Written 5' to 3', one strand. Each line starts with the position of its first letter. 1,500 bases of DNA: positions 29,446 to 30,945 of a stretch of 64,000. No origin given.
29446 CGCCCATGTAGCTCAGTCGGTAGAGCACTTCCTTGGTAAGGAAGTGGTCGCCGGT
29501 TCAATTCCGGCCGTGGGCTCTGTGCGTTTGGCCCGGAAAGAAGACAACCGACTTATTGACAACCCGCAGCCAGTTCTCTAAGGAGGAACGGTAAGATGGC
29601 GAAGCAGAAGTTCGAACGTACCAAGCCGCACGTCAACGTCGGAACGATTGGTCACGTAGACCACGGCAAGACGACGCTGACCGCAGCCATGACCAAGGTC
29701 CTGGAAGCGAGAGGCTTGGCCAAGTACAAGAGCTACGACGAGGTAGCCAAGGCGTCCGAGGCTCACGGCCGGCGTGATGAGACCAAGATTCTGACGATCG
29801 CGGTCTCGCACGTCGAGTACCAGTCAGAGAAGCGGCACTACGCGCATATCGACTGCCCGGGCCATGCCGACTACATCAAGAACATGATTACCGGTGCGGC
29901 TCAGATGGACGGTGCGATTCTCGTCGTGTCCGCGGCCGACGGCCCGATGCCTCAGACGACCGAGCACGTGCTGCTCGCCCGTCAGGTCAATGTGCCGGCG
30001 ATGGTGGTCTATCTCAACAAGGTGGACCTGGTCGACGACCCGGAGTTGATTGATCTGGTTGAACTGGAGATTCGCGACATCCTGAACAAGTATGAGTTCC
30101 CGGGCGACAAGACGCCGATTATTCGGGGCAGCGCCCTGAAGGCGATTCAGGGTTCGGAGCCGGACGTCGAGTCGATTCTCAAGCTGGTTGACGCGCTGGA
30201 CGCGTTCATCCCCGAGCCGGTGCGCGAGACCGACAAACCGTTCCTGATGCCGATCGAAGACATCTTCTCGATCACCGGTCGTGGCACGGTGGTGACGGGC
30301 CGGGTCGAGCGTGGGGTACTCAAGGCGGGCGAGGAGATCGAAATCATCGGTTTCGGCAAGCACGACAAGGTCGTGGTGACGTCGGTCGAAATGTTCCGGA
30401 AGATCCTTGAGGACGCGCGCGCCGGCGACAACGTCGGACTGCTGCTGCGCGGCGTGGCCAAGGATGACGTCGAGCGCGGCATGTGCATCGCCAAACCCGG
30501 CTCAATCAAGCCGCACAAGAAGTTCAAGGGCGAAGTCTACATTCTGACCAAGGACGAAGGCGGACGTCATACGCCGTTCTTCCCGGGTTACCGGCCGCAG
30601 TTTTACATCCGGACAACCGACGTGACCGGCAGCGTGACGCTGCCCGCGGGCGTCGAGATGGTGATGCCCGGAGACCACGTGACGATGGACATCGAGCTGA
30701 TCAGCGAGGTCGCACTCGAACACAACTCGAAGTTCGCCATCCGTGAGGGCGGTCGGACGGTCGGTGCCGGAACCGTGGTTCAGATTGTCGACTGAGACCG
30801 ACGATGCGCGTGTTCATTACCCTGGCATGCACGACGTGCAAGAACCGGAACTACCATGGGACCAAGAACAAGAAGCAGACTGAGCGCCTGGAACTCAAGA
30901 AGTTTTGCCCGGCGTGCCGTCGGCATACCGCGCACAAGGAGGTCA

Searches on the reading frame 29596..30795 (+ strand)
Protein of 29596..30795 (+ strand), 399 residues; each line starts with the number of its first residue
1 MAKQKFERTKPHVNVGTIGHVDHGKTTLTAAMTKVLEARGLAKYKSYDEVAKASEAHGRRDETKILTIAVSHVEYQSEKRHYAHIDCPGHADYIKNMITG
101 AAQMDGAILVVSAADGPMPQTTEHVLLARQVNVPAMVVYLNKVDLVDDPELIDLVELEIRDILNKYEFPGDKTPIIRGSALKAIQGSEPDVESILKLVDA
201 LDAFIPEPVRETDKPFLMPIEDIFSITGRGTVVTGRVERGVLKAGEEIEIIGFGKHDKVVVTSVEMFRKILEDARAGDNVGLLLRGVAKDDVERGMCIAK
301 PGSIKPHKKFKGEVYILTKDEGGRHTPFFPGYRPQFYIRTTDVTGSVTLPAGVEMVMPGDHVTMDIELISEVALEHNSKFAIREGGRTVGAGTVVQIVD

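Call 63: search_protein_families(library=pfam, proteins=[window:29596-30795:+], max_evalue=0.001)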
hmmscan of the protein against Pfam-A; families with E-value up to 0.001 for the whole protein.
window:29596-30795:+ (399 aa): 3 families
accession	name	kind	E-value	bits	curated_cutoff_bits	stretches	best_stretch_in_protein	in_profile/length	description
PF00009.33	GTP_EFTU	-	2.6e-54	184.1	26.5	1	10-206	1-187/188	Elongation factor Tu GTP binding domain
PF03143.23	GTP_EFTU_D3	-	2.5e-37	127.8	27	1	303-397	1-105/106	Elongation factor Tu C-terminal domain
PF03144.31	GTP_EFTU_D2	-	4.7e-19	69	30.3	1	230-298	1-72/73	Elongation factor Tu domain 2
